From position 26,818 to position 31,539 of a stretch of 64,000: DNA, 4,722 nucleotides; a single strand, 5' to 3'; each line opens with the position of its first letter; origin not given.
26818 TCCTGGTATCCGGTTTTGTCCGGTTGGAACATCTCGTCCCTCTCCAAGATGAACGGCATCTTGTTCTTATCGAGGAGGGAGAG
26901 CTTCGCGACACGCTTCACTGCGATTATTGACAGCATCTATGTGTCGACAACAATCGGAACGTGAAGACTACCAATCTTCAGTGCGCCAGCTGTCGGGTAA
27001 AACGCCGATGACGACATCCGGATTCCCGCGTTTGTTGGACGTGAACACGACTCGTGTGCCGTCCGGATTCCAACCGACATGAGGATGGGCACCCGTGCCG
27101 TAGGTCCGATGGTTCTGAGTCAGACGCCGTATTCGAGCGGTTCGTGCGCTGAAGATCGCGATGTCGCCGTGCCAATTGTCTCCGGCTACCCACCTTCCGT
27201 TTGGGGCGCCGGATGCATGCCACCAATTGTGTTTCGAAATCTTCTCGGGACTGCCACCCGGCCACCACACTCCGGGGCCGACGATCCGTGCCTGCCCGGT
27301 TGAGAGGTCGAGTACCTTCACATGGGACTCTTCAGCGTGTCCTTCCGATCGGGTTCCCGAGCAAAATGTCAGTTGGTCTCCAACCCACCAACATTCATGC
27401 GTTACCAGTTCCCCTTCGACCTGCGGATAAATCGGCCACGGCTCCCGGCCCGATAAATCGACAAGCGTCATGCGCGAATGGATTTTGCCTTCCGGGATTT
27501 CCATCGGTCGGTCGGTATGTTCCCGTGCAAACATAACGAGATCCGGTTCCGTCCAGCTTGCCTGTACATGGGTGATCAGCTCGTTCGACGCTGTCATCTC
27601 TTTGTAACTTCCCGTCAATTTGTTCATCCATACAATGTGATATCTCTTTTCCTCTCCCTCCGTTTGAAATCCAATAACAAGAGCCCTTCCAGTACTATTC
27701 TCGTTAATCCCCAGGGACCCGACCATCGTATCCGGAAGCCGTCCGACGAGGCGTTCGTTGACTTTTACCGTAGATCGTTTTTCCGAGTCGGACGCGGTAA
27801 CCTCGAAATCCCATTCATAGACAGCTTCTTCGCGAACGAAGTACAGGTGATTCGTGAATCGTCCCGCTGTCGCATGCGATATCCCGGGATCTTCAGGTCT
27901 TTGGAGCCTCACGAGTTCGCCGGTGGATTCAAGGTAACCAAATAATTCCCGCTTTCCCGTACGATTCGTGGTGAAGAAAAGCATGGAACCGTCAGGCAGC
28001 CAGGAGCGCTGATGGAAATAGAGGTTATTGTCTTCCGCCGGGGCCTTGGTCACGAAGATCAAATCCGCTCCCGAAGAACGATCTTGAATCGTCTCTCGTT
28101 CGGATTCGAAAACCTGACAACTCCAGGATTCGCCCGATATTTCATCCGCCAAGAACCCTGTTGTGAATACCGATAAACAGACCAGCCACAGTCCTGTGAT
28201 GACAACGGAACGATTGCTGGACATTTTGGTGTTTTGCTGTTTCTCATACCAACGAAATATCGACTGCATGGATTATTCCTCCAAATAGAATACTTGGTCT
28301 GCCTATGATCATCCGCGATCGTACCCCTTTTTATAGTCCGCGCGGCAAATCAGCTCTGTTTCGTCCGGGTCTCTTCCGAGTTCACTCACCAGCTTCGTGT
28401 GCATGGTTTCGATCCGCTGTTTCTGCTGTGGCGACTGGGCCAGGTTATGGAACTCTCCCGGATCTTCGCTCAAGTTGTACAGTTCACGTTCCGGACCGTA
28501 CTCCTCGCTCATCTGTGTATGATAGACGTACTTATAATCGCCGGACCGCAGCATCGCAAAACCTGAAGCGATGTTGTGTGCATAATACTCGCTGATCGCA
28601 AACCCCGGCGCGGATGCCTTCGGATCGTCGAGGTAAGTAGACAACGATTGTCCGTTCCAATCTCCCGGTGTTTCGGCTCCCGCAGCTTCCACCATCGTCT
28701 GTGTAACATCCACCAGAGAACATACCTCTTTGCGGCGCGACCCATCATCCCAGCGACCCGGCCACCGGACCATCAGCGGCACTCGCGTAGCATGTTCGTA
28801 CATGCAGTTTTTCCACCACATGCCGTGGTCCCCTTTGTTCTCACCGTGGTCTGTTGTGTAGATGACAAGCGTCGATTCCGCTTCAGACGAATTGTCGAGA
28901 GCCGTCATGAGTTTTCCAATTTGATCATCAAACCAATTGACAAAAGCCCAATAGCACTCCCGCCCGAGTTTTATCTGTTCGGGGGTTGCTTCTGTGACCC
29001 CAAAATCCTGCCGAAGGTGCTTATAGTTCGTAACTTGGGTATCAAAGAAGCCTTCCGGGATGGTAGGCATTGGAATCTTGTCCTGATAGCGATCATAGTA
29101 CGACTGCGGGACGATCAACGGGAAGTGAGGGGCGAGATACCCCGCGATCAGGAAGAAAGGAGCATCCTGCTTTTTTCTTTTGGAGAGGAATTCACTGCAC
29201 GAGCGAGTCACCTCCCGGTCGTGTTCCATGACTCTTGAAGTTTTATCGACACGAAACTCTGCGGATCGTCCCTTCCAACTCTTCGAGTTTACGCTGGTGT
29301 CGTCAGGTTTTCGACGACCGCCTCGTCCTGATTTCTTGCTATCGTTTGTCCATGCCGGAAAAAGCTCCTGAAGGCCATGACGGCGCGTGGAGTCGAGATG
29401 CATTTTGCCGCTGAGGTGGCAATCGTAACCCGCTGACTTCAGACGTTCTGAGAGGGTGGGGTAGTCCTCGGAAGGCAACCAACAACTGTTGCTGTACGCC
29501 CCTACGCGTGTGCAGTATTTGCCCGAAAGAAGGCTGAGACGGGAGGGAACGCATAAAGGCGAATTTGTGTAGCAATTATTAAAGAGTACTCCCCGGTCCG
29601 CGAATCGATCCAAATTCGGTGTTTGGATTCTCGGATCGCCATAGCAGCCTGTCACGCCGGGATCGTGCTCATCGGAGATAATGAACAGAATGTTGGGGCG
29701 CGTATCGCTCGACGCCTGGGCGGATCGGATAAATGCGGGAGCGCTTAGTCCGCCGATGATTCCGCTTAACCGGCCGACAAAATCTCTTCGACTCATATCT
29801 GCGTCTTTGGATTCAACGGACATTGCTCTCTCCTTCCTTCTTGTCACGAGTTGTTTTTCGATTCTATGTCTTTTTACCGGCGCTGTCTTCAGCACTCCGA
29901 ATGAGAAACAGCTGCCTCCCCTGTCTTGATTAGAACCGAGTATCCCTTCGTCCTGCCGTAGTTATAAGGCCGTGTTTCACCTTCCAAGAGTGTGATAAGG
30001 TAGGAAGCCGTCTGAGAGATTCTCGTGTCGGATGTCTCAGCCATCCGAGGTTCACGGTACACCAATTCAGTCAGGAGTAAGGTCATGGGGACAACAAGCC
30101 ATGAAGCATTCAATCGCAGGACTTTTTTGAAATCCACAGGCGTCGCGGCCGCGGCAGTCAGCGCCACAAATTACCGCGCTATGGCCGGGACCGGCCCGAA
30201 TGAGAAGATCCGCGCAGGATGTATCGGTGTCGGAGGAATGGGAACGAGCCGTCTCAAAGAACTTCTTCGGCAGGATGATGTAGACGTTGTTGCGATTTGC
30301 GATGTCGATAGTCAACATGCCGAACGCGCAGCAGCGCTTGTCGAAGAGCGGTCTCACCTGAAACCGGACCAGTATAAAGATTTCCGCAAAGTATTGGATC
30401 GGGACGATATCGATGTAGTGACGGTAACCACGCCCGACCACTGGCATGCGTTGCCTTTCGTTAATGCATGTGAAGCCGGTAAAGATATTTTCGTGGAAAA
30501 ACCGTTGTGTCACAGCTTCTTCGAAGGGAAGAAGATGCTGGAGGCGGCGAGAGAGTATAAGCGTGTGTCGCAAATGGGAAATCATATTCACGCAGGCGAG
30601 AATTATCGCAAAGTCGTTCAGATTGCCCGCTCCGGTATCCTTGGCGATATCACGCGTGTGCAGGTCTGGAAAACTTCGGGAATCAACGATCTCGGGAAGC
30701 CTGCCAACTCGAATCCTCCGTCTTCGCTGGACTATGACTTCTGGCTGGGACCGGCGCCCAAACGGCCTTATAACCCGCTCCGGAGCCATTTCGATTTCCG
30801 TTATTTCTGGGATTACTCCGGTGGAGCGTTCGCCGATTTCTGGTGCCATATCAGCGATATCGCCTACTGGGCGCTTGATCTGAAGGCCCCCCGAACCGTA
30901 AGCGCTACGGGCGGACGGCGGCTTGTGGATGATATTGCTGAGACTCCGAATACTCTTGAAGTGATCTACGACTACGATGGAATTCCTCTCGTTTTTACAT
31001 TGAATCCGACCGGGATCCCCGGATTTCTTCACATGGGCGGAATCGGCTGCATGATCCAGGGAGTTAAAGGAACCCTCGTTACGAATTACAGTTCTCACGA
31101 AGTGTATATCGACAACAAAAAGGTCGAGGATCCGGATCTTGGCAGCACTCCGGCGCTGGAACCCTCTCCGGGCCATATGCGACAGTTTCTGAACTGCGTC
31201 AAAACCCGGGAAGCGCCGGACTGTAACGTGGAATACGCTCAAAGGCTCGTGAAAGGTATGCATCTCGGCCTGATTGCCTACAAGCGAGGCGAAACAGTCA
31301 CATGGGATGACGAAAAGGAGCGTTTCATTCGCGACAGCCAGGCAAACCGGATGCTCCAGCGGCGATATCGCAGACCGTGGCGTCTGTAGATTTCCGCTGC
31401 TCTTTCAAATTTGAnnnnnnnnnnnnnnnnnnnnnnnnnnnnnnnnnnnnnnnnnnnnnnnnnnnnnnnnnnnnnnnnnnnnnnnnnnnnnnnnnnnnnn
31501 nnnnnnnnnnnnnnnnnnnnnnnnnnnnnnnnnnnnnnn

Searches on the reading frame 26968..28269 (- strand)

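Call 31: search_protein_families(library=pfam, proteins=[window:26968-28269:-], max_evalue=0.001)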
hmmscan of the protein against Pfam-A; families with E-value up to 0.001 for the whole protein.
window:26968-28269:- (433 aa): 2 families
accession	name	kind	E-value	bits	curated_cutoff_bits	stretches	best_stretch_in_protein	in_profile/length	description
PF07676.18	PD40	-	4e-09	36.6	20.9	0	400-418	16-35/38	WD40-like Beta Propeller Repeat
PF14583.12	Pectate_lyase22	-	4e-06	26.2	30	0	394-427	352-385/386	Oligogalacturonate lyase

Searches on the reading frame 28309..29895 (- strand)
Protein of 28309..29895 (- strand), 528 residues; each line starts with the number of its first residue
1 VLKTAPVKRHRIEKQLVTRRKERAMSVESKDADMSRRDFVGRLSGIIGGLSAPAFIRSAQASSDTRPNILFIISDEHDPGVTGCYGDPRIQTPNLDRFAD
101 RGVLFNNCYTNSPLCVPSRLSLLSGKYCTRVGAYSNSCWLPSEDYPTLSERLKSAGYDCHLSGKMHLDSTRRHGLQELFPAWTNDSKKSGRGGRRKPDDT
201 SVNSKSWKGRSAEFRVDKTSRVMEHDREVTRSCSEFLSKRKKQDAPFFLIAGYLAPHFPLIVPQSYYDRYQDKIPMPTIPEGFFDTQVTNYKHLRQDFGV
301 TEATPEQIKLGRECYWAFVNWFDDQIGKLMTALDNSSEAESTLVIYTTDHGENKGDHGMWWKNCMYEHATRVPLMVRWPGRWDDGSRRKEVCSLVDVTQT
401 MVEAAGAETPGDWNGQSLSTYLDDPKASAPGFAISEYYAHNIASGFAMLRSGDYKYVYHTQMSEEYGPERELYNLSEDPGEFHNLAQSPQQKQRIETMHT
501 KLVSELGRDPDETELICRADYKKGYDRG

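Call 31: search_protein_families(library=pfam, proteins=[window:28309-29895:-], max_evalue=0.001)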
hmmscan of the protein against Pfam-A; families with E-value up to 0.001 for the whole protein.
window:28309-29895:- (528 aa): 3 families
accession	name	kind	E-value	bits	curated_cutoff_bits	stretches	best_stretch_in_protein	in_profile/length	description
PF00884.28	Sulfatase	-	1.2e-48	166.4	25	1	67-407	1-301/301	Sulfatase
PF16347.10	SGSH_C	-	9.7e-23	81.5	29.3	1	355-503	1-149/154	N-sulphoglucosamine sulphohydrolase, C-terminal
PF01663.27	Phosphodiest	-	4.1e-08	33.6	23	1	91-368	19-239/342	Type I phosphodiesterase / nucleotide pyrophosphatase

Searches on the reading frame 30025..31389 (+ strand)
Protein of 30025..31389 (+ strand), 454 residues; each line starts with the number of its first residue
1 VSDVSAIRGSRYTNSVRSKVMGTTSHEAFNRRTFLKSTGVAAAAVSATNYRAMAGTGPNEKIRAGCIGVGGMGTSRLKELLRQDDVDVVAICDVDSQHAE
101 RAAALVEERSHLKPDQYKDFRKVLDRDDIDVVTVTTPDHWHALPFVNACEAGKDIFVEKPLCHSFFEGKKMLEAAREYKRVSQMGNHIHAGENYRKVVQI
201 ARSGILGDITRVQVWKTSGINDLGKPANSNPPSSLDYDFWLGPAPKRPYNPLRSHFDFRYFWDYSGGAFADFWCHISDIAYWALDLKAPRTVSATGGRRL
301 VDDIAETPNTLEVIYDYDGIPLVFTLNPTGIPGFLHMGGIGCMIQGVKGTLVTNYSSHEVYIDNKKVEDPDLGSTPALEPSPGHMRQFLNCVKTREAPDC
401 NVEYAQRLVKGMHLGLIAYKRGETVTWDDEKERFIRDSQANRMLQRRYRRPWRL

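Call 31: search_protein_families(library=pfam, proteins=[window:30025-31389:+], max_evalue=0.001)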
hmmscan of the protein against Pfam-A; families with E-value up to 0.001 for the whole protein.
window:30025-31389:+ (454 aa): 4 families
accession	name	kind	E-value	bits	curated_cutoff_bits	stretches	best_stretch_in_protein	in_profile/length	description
PF19051.5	GFO_IDH_MocA_C2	-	6.5e-28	98.4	23.3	1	195-453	6-253/254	Oxidoreductase family, C-terminal alpha/beta domain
PF01408.29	GFO_IDH_MocA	-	1.1e-20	74.9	24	1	62-185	1-119/120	Oxidoreductase family, NAD-binding Rossmann fold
PF22725.1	GFO_IDH_MocA_C3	-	1.2e-05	25.7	27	1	254-349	31-121/124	GFO/IDH/MocA C-terminal domain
PF10518.14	TAT_signal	-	9.8e-05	22.5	22.7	1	29-46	2-19/21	TAT (twin-arginine translocation) pathway signal sequence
